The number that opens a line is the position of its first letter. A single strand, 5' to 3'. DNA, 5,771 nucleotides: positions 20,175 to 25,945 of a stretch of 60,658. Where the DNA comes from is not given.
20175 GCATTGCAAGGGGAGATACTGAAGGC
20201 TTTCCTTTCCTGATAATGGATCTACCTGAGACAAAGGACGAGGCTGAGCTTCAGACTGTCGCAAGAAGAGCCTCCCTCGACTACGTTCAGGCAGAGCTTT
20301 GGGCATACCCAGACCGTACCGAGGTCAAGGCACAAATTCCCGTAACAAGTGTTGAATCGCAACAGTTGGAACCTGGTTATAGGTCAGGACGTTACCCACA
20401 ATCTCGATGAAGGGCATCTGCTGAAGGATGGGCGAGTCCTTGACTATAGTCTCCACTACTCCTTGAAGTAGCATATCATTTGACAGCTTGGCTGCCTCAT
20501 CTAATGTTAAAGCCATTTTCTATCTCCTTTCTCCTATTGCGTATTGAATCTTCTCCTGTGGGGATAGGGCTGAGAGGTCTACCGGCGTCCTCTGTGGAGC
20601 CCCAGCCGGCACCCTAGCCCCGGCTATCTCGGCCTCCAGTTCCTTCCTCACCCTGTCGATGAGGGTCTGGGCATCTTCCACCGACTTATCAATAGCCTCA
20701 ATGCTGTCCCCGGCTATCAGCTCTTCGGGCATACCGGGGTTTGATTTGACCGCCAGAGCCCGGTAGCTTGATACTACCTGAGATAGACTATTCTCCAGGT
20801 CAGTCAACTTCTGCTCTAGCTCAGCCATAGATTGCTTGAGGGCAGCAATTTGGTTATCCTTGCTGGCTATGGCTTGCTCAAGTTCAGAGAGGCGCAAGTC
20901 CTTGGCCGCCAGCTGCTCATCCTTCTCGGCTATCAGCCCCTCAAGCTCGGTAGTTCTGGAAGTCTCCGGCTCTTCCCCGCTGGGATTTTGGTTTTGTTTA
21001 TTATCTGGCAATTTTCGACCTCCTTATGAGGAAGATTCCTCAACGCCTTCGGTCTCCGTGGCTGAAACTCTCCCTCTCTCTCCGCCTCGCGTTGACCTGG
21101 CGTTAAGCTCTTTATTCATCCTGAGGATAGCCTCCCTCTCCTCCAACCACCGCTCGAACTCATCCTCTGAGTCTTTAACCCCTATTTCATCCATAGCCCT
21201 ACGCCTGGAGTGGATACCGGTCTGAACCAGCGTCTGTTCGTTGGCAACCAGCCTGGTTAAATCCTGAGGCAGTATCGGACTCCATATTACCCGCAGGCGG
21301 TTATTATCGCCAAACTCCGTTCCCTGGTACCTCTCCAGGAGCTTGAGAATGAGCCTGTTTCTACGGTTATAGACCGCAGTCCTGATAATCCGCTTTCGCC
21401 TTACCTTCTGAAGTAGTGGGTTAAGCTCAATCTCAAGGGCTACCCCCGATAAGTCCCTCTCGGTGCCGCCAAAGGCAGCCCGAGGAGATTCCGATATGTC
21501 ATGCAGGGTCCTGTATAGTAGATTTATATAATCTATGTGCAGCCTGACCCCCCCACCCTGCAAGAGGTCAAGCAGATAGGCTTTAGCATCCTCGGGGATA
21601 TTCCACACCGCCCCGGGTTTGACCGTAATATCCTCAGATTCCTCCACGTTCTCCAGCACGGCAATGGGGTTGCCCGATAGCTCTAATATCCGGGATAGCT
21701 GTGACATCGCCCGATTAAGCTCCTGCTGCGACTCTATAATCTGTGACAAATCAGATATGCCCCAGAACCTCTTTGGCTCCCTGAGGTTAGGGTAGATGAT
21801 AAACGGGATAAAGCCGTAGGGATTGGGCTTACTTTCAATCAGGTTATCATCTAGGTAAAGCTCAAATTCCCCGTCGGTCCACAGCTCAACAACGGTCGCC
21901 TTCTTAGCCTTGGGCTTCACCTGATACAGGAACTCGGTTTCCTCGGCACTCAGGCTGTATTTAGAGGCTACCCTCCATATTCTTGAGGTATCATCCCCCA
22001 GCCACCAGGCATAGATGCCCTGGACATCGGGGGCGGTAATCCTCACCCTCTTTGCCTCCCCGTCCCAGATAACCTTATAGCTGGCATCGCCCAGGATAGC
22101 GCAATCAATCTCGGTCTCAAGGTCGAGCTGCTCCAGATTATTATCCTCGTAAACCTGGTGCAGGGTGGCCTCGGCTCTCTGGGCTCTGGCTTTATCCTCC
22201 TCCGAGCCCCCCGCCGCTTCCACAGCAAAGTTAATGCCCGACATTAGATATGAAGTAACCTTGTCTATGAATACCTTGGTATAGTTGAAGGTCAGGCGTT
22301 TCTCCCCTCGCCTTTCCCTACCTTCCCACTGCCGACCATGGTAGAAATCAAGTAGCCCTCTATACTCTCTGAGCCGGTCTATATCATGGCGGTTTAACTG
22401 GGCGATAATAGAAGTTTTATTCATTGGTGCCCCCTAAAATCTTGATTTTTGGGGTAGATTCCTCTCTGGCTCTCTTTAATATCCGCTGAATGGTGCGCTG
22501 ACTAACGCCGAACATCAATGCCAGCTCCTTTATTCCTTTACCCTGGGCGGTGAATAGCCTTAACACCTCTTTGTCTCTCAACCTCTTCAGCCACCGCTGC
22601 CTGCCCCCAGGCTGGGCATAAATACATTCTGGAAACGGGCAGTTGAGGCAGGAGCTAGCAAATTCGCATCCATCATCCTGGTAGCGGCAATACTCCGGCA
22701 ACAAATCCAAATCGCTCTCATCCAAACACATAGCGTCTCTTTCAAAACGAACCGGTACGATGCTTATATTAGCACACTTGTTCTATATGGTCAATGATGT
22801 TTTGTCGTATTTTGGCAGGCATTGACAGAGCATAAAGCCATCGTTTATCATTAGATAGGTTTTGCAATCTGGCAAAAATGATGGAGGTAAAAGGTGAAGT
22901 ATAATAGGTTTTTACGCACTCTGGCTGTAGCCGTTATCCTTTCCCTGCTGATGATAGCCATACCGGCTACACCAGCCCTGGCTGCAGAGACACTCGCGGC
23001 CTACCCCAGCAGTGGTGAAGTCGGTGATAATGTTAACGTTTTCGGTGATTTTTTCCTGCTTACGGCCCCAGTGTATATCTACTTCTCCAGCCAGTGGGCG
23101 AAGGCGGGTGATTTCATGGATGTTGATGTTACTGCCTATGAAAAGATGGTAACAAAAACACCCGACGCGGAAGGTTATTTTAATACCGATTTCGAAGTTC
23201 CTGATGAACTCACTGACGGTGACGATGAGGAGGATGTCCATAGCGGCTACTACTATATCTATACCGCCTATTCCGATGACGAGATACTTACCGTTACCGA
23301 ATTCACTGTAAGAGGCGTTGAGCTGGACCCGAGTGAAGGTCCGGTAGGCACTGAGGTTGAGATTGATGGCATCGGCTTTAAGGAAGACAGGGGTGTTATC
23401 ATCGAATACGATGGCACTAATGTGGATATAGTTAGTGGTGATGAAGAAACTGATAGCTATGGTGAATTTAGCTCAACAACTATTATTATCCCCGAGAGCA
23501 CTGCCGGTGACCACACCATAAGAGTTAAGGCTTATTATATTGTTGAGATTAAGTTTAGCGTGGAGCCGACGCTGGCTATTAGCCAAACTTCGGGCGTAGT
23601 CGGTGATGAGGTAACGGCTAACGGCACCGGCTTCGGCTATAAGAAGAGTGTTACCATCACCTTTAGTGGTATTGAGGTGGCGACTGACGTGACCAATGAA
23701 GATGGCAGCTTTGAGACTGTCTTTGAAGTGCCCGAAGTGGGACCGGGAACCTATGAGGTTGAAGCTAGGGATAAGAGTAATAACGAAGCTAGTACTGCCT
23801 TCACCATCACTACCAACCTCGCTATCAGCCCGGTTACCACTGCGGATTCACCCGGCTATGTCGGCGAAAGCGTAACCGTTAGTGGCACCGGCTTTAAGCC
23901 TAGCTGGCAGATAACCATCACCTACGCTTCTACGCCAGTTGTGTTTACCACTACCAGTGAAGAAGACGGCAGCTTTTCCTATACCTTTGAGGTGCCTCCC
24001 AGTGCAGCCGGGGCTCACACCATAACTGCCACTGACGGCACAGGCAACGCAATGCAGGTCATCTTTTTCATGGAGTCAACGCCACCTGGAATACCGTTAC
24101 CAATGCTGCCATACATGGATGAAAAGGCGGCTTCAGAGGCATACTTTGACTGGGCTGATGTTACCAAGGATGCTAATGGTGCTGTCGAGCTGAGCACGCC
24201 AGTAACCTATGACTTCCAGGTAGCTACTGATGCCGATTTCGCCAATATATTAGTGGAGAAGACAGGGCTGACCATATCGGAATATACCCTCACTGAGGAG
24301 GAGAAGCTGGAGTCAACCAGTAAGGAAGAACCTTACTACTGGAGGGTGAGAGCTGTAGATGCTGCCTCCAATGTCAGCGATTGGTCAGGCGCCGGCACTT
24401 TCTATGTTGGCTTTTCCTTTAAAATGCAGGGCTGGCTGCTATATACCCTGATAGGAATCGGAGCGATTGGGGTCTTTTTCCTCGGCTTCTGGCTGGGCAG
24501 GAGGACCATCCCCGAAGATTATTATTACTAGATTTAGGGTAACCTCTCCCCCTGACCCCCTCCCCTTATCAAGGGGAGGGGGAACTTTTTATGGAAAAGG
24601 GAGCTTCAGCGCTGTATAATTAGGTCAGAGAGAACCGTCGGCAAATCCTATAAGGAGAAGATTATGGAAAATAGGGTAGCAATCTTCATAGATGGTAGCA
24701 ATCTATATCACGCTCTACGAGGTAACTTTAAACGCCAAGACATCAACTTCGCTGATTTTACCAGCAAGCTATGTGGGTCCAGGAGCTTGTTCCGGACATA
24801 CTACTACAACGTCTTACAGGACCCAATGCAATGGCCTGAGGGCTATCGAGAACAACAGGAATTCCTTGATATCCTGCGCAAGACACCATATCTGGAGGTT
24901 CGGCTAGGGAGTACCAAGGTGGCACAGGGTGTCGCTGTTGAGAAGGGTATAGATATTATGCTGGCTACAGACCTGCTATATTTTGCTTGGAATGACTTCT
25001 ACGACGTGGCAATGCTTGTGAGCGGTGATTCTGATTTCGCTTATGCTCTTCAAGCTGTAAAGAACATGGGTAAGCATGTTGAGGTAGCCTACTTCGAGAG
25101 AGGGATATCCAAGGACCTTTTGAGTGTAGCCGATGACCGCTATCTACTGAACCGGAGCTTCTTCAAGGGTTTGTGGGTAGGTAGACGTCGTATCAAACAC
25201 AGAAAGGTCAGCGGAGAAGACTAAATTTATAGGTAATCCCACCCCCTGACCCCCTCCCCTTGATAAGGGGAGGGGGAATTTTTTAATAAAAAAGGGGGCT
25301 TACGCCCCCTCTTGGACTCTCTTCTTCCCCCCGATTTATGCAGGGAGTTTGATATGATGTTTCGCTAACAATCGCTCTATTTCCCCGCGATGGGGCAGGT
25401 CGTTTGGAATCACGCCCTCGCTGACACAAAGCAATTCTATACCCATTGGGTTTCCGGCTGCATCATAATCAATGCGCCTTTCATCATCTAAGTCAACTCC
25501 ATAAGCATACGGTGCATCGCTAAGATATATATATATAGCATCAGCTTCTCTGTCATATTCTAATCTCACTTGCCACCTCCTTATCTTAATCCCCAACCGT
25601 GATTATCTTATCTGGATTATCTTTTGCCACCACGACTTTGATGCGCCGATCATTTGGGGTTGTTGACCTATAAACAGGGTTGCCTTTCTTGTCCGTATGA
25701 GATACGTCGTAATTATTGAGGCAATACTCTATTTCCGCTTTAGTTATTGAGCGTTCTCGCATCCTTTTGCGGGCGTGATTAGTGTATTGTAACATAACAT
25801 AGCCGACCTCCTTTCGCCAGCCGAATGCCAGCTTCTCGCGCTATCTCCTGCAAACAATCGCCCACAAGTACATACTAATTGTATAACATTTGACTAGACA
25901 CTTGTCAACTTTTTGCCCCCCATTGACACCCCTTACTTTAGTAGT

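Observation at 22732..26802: Four-kilobase defence/moron cassette inserted between terL and the portal gene of a head-only prophage remnant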

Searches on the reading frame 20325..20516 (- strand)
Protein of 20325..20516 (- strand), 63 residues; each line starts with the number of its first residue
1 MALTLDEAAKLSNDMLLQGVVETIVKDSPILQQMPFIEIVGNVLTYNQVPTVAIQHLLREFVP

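Call 16: search_protein_families(library=phrogs, proteins=[window:20325-20516:-], max_evalue=0.001)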
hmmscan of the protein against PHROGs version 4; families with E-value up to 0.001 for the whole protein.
window:20325-20516:- (63 aa): 1 family
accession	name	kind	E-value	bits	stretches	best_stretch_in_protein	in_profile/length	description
phrog_212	-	head and packaging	1.5e-10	42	1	1-49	4-54/301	major head protein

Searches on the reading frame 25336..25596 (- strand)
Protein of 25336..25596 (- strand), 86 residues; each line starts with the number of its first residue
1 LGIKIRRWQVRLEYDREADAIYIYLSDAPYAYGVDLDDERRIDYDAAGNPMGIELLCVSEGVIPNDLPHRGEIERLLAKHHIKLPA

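Call 3: search_protein_families(library=pfam, proteins=[window:25336-25596:-], max_evalue=0.01)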
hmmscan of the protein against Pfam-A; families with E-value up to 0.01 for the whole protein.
window:25336-25596:- (86 aa): 1 family
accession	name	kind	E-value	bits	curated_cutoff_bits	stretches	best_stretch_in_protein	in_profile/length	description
PF10049.14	DUF2283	-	2e-12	47.5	23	1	12-58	2-48/49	Protein of unknown function (DUF2283)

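Call 4: search_protein_families(library=padloc, proteins=[window:25336-25596:-], max_evalue=0.01)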
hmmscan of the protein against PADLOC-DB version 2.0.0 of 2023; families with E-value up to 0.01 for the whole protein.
window:25336-25596:- (86 aa): 0 families

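Call 61: search_solved_structures(query=window:25336-25596:-, max_evalue=1)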
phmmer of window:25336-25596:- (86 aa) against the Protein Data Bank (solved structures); distinct sequences matched with E-value up to 1: 0.

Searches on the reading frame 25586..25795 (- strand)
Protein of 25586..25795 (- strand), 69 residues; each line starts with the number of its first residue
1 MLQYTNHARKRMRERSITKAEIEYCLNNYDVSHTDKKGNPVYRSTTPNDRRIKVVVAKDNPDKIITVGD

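Call 3: search_protein_families(library=pfam, proteins=[window:25586-25795:-], max_evalue=0.01)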
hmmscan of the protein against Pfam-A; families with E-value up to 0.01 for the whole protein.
window:25586-25795:- (69 aa): 1 family
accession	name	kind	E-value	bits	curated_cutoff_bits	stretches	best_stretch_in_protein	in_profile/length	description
PF14076.12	DUF4258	-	4.5e-14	52.9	25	1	4-67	1-69/71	Domain of unknown function (DUF4258)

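Call 4: search_protein_families(library=padloc, proteins=[window:25586-25795:-], max_evalue=0.01)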
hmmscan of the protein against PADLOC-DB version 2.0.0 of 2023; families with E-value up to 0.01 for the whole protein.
window:25586-25795:- (69 aa): 0 families

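Call 60: search_solved_structures(query=window:25586-25795:-, max_evalue=1)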
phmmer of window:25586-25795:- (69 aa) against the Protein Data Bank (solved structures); distinct sequences matched with E-value up to 1: 0.
